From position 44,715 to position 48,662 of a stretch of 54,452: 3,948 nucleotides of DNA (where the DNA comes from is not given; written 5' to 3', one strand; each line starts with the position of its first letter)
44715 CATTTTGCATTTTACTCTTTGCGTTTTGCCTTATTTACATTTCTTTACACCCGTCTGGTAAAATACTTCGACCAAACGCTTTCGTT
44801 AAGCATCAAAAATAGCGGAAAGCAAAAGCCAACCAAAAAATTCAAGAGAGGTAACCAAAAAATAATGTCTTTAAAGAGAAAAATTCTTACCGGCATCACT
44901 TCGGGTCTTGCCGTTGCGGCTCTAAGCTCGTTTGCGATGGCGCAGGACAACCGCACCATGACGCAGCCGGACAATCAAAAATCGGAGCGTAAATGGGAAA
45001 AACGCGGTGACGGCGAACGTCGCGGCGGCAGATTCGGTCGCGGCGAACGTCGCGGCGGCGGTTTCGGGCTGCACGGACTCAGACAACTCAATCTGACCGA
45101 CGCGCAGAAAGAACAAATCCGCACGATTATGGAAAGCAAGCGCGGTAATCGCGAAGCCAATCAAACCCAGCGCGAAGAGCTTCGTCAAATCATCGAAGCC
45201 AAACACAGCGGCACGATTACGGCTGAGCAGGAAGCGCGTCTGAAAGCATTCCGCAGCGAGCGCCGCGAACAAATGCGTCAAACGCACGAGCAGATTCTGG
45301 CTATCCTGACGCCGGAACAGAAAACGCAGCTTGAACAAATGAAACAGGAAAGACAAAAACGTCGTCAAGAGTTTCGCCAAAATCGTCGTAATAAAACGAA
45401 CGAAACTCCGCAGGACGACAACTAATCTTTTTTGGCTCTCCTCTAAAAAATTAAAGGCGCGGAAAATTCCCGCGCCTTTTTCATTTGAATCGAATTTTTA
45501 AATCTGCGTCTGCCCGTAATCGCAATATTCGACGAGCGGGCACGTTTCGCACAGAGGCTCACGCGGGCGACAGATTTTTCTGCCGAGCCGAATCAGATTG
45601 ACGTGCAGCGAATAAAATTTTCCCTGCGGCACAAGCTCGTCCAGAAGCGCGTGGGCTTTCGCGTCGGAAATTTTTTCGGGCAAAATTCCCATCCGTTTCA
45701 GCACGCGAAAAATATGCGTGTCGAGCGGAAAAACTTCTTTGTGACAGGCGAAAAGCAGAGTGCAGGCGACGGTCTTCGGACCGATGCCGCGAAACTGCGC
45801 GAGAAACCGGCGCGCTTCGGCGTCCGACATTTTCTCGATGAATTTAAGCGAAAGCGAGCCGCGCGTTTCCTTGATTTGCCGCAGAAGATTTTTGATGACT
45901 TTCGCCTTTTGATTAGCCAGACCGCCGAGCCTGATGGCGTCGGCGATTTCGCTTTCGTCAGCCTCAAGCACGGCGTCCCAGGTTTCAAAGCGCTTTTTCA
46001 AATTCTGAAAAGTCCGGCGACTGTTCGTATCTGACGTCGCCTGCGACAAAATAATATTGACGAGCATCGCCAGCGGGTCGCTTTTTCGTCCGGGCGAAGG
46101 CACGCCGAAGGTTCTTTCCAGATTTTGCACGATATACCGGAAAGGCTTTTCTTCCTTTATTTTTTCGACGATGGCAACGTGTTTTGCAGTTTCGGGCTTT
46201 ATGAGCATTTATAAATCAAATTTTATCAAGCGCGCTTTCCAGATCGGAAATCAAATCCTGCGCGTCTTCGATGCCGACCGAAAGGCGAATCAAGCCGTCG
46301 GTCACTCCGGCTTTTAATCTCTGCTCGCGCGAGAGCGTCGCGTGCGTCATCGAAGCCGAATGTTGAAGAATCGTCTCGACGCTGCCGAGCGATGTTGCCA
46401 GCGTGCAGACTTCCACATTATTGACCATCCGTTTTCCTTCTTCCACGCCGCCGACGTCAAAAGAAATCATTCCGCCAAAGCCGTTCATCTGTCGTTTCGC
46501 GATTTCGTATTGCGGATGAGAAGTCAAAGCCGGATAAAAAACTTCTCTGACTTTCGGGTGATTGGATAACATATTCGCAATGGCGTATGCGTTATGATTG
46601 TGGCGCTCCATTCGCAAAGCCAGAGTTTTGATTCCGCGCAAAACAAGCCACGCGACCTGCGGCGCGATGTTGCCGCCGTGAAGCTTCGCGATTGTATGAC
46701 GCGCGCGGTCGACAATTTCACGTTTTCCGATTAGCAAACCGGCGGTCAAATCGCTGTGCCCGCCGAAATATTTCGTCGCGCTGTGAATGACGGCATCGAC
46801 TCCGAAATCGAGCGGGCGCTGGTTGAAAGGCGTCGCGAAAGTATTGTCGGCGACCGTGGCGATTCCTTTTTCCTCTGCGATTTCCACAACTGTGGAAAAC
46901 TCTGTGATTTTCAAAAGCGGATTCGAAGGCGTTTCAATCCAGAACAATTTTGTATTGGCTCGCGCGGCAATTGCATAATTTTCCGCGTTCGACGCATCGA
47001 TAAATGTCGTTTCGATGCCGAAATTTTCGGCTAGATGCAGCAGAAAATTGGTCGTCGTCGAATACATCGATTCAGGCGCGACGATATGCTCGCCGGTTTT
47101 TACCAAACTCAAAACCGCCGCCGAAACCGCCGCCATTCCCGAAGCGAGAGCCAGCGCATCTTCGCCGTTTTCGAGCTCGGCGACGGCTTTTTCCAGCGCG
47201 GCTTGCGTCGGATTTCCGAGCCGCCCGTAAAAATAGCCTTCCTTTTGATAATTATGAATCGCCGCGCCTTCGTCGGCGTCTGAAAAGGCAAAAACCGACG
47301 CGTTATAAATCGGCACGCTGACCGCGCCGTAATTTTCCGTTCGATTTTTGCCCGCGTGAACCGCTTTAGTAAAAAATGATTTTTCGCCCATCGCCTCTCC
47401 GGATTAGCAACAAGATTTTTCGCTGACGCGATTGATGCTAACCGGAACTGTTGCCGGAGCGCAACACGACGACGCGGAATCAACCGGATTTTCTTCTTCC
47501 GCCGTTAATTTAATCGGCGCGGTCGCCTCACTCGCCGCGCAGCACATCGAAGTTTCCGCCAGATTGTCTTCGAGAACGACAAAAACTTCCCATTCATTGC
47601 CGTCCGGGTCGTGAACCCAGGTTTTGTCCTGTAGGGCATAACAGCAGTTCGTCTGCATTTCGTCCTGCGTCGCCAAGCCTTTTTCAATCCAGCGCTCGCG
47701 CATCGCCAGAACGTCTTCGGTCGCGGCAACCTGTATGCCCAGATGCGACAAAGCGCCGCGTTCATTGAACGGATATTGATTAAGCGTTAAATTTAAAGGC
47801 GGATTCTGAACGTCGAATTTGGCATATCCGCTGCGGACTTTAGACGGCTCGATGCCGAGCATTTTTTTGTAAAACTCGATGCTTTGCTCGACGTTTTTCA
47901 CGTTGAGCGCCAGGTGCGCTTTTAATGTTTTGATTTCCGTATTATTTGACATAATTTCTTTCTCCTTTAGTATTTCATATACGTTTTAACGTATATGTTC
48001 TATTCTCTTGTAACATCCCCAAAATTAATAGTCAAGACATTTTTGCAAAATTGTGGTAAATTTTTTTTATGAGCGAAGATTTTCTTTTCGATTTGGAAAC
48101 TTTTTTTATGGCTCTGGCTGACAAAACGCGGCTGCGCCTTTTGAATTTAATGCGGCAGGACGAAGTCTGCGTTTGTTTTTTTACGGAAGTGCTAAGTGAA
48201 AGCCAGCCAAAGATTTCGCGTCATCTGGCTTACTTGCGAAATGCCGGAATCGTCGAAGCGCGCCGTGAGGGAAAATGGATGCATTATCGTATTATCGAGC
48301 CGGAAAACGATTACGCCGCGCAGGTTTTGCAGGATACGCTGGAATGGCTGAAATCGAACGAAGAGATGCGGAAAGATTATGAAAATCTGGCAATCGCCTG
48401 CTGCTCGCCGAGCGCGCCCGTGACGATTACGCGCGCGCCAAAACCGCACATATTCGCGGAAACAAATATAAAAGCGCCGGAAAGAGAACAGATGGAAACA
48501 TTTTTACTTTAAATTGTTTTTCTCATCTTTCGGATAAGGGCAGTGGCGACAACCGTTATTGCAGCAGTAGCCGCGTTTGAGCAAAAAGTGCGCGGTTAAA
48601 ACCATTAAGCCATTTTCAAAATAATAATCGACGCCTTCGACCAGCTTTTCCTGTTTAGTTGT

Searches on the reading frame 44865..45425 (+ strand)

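Call 73: search_protein_families(library=pfam, proteins=[window:44865-45425:+])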
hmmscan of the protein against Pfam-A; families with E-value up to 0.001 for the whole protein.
window:44865-45425:+ (186 aa): 1 family
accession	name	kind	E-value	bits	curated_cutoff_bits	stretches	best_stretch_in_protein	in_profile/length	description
PF07813.17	LTXXQ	-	6e-10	40.2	24.3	1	73-159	11-99/100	LTXXQ motif family protein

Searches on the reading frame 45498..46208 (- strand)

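Call 73: search_protein_families(library=pfam, proteins=[window:45498-46208:-])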
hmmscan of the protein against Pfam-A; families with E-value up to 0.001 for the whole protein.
window:45498-46208:- (236 aa): 2 families
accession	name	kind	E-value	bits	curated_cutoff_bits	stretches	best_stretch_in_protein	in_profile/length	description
PF00730.31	HhH-GPD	-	5.4e-16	59.3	26.2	1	50-195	1-108/108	HhH-GPD superfamily base excision DNA repair protein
PF22175.2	Ogg-HhH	-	6.3e-06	26.3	27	1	72-180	43-149/173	8-oxoguanine DNA glycosylase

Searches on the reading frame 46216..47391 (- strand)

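Call 73: search_protein_families(library=pfam, proteins=[window:46216-47391:-])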
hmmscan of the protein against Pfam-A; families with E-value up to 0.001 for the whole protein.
window:46216-47391:- (391 aa): 4 families
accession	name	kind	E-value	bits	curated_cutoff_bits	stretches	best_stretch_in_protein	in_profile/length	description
PF01053.26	Cys_Met_Meta_PP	-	1.4e-141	471.9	27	1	8-388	2-380/381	Cys/Met metabolism PLP-dependent enzyme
PF00155.27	Aminotran_1_2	-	2e-07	31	19.7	1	60-292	40-293/361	Aminotransferase class I and II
PF06838.17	Met_gamma_lyase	-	3e-05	23.2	24.2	1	45-234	42-250/405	Methionine gamma-lyase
PF01212.27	Beta_elim_lyase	-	0.00023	21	27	1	59-280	30-270/288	Beta-eliminating lyase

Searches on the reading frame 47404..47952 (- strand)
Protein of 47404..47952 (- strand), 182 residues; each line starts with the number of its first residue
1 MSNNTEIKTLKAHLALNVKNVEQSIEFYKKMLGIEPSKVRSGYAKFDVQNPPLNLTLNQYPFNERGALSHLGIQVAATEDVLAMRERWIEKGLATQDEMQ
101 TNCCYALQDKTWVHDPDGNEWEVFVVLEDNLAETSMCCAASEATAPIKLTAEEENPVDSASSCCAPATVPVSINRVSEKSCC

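Call 73: search_protein_families(library=pfam, proteins=[window:47404-47952:-])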
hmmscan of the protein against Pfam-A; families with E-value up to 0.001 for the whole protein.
window:47404-47952:- (182 aa): 2 families
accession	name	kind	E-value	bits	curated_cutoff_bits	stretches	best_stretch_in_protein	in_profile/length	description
PF00903.31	Glyoxalase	-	5.7e-15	56.2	20.6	1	12-123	3-121/121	Glyoxalase/Bleomycin resistance protein/Dioxygenase superfamily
PF18029.7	Glyoxalase_6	-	0.00043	21.3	23.6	1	14-124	2-106/106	Glyoxalase-like domain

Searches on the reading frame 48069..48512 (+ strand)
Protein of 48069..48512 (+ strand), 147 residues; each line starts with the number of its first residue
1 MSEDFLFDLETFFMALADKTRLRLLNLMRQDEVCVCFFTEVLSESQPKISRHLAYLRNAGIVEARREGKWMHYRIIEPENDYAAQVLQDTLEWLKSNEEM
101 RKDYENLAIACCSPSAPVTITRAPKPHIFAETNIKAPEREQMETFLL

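Call 73: search_protein_families(library=pfam, proteins=[window:48069-48512:+])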
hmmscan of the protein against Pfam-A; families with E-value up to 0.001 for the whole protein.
window:48069-48512:+ (147 aa): 1 family
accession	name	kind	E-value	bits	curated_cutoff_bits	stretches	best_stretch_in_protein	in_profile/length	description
PF01022.26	HTH_5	-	7.6e-12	45.4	22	1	18-63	1-46/47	Bacterial regulatory protein, arsR family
